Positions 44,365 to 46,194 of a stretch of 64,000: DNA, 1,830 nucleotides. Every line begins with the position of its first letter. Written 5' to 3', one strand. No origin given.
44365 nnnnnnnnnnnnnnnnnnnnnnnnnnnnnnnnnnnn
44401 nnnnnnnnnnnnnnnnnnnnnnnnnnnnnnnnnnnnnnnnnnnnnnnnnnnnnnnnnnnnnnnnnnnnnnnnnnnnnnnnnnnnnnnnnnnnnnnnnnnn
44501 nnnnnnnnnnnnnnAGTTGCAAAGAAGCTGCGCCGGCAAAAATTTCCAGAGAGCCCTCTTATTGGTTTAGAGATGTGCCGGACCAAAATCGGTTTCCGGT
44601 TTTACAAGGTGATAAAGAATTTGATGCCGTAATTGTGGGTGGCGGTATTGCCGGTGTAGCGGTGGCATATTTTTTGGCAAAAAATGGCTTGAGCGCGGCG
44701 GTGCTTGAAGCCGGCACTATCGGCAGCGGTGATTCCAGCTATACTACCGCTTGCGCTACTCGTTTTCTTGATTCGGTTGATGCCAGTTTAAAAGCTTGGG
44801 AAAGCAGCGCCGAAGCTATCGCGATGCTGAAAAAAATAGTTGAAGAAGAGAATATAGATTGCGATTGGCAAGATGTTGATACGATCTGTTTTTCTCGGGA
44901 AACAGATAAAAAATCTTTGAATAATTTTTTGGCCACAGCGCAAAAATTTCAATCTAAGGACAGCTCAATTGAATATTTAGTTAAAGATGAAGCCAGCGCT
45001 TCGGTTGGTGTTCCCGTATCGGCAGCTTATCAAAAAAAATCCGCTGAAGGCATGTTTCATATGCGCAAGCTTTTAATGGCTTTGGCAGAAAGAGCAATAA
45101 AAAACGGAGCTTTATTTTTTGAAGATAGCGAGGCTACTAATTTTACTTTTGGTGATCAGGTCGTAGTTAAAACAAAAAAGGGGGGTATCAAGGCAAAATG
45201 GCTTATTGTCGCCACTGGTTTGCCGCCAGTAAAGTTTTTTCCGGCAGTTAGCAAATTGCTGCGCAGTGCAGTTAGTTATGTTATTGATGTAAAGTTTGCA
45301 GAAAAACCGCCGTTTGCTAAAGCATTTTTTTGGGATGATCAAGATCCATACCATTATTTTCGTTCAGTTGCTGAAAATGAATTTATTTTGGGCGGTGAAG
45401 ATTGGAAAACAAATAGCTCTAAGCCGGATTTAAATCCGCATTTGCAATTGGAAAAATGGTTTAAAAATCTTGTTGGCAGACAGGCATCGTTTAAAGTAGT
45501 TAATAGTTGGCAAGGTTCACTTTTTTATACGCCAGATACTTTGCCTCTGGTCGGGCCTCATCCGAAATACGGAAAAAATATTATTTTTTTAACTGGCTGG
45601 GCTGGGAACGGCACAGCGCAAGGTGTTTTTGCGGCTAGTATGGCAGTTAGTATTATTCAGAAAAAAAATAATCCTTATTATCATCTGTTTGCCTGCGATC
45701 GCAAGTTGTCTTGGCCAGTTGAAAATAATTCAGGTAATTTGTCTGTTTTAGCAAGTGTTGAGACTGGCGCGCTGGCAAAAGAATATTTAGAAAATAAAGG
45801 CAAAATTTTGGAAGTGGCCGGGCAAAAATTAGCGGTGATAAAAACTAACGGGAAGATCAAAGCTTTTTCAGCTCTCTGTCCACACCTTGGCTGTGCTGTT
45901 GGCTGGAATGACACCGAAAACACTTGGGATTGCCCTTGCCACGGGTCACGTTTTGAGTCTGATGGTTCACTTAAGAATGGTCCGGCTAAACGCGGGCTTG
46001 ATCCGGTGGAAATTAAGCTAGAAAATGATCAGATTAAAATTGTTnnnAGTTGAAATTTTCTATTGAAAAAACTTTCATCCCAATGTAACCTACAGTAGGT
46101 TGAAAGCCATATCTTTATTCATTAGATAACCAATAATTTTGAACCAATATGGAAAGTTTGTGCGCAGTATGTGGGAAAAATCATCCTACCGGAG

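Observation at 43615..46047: Unusual three-module fusion: RnfD-like membrane domain + DAO-type FAD oxidoreductase + Rieske 2Fe-2S domain, paralogous to the ApbE-operon protein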

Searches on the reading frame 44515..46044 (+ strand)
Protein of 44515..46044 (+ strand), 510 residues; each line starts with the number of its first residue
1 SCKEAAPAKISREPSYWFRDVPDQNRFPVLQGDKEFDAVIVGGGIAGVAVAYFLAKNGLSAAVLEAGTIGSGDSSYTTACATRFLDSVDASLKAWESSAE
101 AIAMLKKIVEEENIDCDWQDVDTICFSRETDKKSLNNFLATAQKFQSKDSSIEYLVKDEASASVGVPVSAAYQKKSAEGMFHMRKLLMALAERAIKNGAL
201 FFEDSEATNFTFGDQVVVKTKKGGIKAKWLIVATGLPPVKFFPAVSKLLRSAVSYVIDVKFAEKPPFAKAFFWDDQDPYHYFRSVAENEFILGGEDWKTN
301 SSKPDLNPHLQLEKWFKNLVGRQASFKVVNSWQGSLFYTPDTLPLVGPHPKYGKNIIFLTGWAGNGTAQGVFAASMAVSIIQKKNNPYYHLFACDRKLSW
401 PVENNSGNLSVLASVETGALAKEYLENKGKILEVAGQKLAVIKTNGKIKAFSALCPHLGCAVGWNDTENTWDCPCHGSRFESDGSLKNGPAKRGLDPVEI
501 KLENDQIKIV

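Call 28: search_solved_structures(query=window:44515-46044:+, max_evalue=0.001, show_alignments=1)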
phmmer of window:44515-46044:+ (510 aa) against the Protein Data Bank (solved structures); distinct sequences matched with E-value up to 0.001: 85 (the best 60 are shown).
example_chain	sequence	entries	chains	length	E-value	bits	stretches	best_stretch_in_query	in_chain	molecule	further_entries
8hn2_A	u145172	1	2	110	3.6e-15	58.8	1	423-508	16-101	Cytochrome b6-f complex iron-sulfur subunit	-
1ryi_A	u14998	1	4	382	4.8e-14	55.1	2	34-76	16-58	GLYCINE OXIDASE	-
9woz_A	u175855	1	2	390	6e-14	54.7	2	34-76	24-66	Glycine oxidase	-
9rk4_A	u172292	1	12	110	7.9e-14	54.4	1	429-505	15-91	Similar to the Rieske Protein II of bc1 complex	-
1ng3_A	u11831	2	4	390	8.5e-14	54.3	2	34-76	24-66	Glycine oxidase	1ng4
2zt9_D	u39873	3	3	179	1.3e-13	53.6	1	450-508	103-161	Cytochrome b6-f complex iron-sulfur subunit 1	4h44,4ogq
3if9_A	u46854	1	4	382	1.6e-13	53.4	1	34-398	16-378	Glycine oxidase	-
3azc_A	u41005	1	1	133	3.8e-12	48.8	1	450-505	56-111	Cytochrome b6-f complex iron-sulfur subunit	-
2e74_D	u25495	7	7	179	2e-11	46.4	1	450-507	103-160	Cytochrome b6-f complex iron-sulfur subunit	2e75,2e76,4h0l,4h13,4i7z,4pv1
1vf5_D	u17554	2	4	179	2.6e-11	46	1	450-507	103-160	RIESKE IRON-SULFUR PROTEIN | Cytochrome b6-f complex iron-sulfur subunit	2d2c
7zxy_D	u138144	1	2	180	4e-11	45.4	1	451-497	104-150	Cytochrome b6-f complex iron-sulfur subunit 2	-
7r0w_D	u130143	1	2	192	4.6e-11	45.3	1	451-497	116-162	Rieske domain, PetC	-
9rk3_A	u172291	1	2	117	1.5e-10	43.5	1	439-505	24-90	Similar to Rieske 2Fe-2S iron sulfur protein (Cytochrome b6-F complex)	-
1q90_C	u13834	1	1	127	3e-10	42.5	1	450-495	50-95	Cytochrome B6-F complex iron-sulfur subunit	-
4ysh_A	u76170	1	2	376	5.8e-10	41.6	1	35-387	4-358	Glycine oxidase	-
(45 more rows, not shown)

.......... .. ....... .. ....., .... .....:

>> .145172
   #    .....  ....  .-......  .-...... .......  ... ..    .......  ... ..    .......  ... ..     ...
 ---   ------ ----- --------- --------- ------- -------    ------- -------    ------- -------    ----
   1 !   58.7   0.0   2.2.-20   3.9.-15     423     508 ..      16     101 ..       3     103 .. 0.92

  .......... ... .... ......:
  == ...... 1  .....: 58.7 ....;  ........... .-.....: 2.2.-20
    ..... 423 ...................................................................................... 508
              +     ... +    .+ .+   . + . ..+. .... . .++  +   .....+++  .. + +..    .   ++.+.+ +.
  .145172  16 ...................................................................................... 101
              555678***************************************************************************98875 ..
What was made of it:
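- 45781..46044 (+): Rieske [2Fe-2S] domain (aa 723-810) with bc1/b6f-type boxes CPHLGC and CPCHGS. The best PDB matches are small soluble Rieske proteins and b6f PetC (call 28).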

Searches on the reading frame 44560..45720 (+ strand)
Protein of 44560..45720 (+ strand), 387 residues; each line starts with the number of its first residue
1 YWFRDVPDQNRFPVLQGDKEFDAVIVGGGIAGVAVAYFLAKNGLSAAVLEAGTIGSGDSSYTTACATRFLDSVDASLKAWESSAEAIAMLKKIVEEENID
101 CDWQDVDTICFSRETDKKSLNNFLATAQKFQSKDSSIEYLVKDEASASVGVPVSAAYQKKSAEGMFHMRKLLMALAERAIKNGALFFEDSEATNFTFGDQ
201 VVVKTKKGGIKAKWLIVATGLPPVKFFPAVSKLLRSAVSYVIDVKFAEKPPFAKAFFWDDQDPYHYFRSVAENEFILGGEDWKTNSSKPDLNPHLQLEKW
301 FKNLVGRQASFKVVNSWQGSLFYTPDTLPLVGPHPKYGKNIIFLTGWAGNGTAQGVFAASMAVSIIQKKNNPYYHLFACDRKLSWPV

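Call 65: search_solved_structures(query=window:44560-45720:+, max_evalue=0.000001, show_alignments=3)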
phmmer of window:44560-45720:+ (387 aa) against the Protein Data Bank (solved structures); distinct sequences matched with E-value up to 0.000001: 12.
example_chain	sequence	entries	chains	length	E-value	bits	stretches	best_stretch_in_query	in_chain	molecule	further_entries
3if9_A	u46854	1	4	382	2e-14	56.6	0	19-62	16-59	Glycine oxidase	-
1ryi_A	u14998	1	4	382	2.8e-14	56.1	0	19-61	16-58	GLYCINE OXIDASE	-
9woz_A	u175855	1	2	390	3.7e-14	55.7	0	19-61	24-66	Glycine oxidase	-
1ng3_A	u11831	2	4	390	5.3e-14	55.2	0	19-61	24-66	Glycine oxidase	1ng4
4ysh_A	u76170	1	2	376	2.9e-10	42.9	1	20-372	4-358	Glycine oxidase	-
1y56_B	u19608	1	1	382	3.2e-09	39.4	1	21-368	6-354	sarcosine oxidase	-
2gag_B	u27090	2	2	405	1.4e-08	37.4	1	18-216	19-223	heterotetrameric sarcosine oxidase beta-subunit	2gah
1vrq_B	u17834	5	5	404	3.7e-08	36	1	18-217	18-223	Sarcosine oxidase beta subunit | Subunit beta of sarcosine oxidase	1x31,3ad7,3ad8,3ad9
3ada_B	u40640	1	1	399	3.7e-08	35.9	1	18-217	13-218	SARCOSINE OXIDASE BETA SUBUNIT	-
5l46_A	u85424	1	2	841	4e-07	32.5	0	20-112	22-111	Dimethylglycine dehydrogenase, mitochondrial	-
4p9s_A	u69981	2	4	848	6.6e-07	31.8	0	21-220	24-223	Dimethylglycine dehydrogenase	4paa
5i39_A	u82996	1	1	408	8.2e-07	31.5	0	19-349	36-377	L-amino acid deaminase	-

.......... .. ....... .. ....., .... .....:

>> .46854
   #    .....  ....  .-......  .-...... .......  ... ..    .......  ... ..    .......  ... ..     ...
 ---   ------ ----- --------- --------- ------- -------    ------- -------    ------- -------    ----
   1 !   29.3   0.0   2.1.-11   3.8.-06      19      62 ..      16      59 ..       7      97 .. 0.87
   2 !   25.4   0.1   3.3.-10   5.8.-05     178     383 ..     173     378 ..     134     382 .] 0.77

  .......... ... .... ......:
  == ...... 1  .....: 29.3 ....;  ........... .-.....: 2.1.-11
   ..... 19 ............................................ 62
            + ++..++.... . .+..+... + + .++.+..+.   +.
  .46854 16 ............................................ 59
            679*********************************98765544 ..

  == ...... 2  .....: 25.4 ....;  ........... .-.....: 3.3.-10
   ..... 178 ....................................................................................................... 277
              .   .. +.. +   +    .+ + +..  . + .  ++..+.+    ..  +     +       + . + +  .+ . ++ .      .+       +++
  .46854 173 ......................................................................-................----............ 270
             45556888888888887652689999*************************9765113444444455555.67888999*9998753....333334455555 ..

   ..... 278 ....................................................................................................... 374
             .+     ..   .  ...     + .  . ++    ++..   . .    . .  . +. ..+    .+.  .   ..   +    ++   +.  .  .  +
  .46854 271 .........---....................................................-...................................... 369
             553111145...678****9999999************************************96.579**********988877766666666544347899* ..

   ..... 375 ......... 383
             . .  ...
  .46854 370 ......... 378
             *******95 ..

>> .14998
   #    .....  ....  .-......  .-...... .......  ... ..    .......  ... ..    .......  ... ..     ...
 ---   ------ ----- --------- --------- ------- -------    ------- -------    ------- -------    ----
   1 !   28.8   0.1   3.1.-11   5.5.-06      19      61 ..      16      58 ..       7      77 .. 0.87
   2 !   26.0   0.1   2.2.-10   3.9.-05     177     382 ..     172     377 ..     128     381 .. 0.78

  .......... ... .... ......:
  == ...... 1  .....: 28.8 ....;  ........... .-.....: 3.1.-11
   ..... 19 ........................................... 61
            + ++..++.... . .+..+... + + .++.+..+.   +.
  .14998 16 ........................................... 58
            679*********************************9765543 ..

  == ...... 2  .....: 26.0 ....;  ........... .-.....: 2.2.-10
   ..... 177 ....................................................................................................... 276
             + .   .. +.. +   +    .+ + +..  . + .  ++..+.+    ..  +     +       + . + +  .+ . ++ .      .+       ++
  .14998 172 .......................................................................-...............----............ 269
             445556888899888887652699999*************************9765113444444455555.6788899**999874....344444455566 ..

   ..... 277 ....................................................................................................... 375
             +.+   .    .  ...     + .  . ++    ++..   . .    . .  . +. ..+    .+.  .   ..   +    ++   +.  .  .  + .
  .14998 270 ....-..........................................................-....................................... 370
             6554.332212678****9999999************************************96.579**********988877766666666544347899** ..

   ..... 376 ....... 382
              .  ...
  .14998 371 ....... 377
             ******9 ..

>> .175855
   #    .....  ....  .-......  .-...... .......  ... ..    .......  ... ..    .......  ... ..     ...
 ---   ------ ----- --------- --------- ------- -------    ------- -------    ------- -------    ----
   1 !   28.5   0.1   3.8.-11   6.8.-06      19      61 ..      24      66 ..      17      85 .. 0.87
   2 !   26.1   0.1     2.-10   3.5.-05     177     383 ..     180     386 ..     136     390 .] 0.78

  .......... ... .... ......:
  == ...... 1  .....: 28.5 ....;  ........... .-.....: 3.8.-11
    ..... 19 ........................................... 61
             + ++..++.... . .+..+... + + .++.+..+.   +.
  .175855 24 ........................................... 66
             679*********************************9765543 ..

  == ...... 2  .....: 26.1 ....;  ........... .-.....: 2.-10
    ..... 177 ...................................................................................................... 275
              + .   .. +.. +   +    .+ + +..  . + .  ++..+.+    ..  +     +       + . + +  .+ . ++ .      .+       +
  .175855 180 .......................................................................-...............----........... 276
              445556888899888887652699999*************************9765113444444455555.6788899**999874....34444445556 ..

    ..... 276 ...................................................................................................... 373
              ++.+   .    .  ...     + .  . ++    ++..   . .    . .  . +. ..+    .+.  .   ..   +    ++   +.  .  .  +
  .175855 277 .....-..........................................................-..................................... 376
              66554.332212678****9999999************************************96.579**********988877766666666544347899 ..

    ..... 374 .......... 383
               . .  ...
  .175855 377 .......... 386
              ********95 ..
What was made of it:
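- On Glycine oxidase ThiO / sarcosine oxidase / pipecolate oxidase equivalogs (NCBIfam): ThiO's W-A-G-L-R-P Arg aligns to Leu in the invariant W-Q-G-S-L-F (call 65).
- The Arg of ThiO's G-L-R-P motif aligns to Leu (call 65).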
